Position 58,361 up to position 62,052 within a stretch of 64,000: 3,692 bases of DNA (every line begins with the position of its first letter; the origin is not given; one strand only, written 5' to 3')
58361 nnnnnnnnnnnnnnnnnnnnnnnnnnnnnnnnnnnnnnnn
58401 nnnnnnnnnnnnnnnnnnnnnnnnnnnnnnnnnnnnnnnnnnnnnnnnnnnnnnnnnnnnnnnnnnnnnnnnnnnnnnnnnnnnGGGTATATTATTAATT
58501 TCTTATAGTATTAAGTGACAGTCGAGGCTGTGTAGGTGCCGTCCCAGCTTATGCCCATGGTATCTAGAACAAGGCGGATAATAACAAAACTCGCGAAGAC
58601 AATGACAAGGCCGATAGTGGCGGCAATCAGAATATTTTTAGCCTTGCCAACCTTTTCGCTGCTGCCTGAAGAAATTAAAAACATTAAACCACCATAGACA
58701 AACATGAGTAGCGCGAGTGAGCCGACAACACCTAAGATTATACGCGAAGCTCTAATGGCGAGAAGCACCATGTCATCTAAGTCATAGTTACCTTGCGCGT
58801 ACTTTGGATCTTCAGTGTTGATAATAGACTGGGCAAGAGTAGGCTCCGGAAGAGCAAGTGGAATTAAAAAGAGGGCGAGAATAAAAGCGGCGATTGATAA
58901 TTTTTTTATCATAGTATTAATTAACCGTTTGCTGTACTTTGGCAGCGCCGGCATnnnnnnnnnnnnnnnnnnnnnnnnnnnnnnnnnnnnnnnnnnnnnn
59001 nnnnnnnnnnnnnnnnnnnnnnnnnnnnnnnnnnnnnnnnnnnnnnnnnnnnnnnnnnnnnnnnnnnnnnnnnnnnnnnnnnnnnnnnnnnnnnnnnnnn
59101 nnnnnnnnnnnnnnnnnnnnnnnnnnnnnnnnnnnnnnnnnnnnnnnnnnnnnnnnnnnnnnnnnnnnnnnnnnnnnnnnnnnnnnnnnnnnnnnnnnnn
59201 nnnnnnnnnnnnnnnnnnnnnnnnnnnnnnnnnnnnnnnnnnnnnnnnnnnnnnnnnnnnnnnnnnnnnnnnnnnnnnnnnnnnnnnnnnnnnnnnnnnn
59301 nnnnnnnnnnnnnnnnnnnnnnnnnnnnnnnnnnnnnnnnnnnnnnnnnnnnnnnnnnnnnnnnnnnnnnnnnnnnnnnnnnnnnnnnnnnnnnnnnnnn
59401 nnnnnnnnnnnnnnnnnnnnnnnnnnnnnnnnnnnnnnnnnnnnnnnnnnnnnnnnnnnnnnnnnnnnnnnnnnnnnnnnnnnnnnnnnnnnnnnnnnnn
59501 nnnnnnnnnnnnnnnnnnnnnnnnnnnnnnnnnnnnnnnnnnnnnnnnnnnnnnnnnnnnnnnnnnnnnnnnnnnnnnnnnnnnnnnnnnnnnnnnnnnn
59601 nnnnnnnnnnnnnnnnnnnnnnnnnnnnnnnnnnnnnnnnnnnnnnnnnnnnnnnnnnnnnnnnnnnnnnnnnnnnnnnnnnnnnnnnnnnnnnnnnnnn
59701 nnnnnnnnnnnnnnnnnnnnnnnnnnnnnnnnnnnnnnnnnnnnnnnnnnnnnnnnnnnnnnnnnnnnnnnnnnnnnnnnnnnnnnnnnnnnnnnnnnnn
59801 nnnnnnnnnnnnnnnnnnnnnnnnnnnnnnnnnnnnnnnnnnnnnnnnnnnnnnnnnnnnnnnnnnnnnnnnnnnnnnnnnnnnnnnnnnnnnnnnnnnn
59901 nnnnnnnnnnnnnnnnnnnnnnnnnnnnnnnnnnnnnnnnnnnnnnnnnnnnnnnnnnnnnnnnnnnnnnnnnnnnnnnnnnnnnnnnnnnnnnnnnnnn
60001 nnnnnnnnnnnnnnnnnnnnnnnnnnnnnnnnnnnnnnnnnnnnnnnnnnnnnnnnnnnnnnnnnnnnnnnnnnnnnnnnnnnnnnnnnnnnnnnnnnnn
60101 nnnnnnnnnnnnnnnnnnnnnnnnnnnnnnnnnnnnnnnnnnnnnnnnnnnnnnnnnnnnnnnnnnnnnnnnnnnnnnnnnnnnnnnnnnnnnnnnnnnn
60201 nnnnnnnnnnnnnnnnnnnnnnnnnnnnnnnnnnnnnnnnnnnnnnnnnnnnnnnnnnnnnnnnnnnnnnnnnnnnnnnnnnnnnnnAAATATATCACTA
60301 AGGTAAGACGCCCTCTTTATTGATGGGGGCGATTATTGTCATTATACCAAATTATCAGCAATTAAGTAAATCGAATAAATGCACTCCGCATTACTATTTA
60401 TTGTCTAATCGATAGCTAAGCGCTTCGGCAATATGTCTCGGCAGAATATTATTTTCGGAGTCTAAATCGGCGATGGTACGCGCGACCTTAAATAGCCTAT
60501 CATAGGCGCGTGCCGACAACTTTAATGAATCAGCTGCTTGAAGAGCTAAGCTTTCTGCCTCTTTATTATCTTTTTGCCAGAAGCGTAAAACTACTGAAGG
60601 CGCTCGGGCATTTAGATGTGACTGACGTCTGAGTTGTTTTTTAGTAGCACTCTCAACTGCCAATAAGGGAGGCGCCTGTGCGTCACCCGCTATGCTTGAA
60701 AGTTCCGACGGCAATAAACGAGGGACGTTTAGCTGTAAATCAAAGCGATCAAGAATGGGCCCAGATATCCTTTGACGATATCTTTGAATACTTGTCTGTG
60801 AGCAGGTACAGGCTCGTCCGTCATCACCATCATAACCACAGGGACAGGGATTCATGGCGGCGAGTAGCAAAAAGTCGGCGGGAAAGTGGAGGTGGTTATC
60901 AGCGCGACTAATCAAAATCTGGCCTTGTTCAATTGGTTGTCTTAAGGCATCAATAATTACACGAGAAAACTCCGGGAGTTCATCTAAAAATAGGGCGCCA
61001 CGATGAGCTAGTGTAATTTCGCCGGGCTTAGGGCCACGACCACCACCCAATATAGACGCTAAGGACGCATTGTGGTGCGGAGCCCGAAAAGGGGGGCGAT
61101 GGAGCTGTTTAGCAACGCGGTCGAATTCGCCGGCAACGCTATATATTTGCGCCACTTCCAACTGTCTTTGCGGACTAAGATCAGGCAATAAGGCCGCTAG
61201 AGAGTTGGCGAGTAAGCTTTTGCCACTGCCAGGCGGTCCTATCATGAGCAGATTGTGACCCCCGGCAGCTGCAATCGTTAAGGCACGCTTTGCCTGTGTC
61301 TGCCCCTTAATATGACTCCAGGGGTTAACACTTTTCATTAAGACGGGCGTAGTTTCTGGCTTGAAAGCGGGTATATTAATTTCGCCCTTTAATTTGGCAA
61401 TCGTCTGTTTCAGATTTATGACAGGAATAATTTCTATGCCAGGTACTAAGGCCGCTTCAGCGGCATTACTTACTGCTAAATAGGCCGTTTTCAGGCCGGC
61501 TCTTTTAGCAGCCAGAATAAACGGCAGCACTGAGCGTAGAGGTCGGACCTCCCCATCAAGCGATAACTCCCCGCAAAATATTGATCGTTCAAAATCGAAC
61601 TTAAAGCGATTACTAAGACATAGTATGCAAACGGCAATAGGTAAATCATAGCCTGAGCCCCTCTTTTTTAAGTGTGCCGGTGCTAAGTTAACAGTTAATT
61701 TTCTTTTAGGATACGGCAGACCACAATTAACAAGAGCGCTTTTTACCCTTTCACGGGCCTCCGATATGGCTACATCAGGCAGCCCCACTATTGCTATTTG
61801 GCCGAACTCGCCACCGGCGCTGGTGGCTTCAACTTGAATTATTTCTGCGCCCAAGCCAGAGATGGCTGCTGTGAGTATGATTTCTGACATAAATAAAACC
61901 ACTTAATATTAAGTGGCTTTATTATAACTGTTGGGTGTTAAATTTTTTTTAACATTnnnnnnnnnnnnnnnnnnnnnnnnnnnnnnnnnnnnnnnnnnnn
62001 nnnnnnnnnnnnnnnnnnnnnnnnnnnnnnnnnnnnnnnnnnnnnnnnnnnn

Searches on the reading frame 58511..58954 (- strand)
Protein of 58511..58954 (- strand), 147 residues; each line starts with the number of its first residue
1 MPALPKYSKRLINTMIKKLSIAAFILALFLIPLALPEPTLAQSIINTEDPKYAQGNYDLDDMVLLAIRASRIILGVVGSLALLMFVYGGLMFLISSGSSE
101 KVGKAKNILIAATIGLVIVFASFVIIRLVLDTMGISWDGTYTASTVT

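Call 9: search_protein_families(library=pfam, proteins=[window:58511-58954:-], max_evalue=0.01)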
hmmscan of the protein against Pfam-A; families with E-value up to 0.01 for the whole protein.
window:58511-58954:- (147 aa): 1 family
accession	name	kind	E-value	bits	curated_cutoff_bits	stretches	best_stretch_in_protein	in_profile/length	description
PF18895.5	T4SS_pilin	-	1.9e-07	31.5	26.6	1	71-128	14-70/71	Type IV secretion system pilin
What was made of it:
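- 58511..58954 (-): Dispersed eighth copy (H, 147 aa, or 133 aa if it starts at M15 at position 58912), directly after an SBP_bac_1 lipoprotein gene. PF18895 scores 31.5 bits (call 9).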

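Call 43: search_protein_families(library=ncbifam, proteins=[window:58511-58954:-], max_evalue=1)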
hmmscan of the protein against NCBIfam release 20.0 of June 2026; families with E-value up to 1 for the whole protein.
window:58511-58954:- (147 aa): 1 family
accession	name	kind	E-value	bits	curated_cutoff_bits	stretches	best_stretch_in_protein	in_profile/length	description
NF045849.1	ICE_MMCAP2_0565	equivalog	1.2e-05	24.8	40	1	72-132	19-79/80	Mbov_0395 family pilin-like conjugal transfer protein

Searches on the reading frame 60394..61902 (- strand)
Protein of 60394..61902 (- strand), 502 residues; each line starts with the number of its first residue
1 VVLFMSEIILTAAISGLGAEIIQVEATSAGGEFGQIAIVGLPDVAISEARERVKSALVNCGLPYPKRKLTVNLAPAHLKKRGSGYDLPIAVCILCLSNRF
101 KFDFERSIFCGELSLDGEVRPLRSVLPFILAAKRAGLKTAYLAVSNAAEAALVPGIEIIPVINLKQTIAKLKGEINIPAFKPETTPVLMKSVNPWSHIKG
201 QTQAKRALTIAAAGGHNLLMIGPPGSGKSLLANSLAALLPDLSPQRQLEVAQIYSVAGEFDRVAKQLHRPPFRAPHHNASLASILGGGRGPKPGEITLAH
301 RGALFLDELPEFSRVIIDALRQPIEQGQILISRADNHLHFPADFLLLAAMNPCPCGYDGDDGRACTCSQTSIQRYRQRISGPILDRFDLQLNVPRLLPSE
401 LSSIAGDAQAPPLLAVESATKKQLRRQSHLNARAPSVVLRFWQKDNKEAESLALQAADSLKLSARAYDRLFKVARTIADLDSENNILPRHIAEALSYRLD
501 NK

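Call 9: search_protein_families(library=pfam, proteins=[window:60394-61902:-], max_evalue=0.01)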
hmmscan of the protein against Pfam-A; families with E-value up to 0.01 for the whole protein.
window:60394-61902:- (502 aa): 10 families
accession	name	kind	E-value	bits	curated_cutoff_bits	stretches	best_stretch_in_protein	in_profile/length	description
PF01078.27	Mg_chelatase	-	6.2e-87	290.8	20.3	1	196-397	3-203/207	Magnesium chelatase, subunit ChlI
PF13541.12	ChlI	-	1.3e-35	122.4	27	1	27-145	4-120/121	Subunit ChlI of Mg-chelatase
PF13335.12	Mg_chelatase_C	-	2e-20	73.6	26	1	416-498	11-94/94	Magnesium chelatase, subunit ChlI C-terminal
PF07728.20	AAA_5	-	1.3e-09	38.6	22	1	217-354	1-125/139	AAA domain (dynein-related subfamily)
PF00493.29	MCM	-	9.3e-08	31.9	23.3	1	293-391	114-202/224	MCM P-loop domain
PF00158.32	Sigma54_activat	-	0.00032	20.9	20.2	0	289-329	82-122/168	Sigma-54 interaction domain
PF05362.19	Lon_C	-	0.0014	18.6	21.1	1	14-154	35-180/205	Lon protease (S16) C-terminal proteolytic domain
PF13191.12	AAA_16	-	0.0017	19.3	32.6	1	207-263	15-63/167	AAA ATPase domain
PF00004.35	AAA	-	0.005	17.7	21.2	0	218-239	1-22/131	ATPase family associated with various cellular activities (AAA)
PF13671.12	AAA_33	-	0.0079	16.9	27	0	218-237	2-21/143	AAA domain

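Call 44: find_encoding_contigs(protein=window:60394-61902:-, flank=10000, max_places=3)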
Protein window:60394-61902:- (502 aa): no gene with exactly this product is on record in the collection.

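Call 46: find_encoding_contigs(protein=window:60394-61890:-, flank=10000, max_places=3)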
Protein window:60394-61890:- (498 aa): 2 contigs read that carry it; 1 place shown.
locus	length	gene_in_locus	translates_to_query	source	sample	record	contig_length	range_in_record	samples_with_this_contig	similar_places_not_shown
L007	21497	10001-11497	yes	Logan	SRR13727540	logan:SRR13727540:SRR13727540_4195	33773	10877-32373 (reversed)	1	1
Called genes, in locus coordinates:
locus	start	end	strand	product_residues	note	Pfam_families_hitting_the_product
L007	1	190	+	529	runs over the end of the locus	?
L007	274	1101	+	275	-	PF00561:Abhydrolase_1, PF12146:Hydrolase_4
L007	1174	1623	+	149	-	PF00578:AhpC-TSA, PF08534:Redoxin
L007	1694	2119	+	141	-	PF01258:zf-dskA_traR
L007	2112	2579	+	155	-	PF01252:Peptidase_A8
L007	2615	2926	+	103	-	-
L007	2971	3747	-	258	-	-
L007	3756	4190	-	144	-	PF02367:TsaE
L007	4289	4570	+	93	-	PF01022:HTH_5, PF12840:HTH_20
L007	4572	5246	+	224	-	PF07853:DUF1648, PF13630:SdpI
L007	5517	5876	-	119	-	PF01245:Ribosomal_L19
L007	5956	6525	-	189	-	PF13189:Cytidylate_kin2, PF13207:AAA_17, PF13238:AAA_18, PF02224:Cytidylate_kin (weak)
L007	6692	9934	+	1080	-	PF02463:SMC_N, PF13304:AAA_21 (weak)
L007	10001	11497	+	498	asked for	PF13541:ChlI, PF01078:Mg_chelatase, PF07728:AAA_5, PF00493:MCM (weak), PF13335:Mg_chelatase_C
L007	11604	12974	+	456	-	PF01547:SBP_bac_1, PF13416:SBP_bac_8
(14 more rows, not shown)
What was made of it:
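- Tried and rejected: The ChlI look-up failed with the GTG start (call 44), then gave 8 kb of housekeeping genes (call 46).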
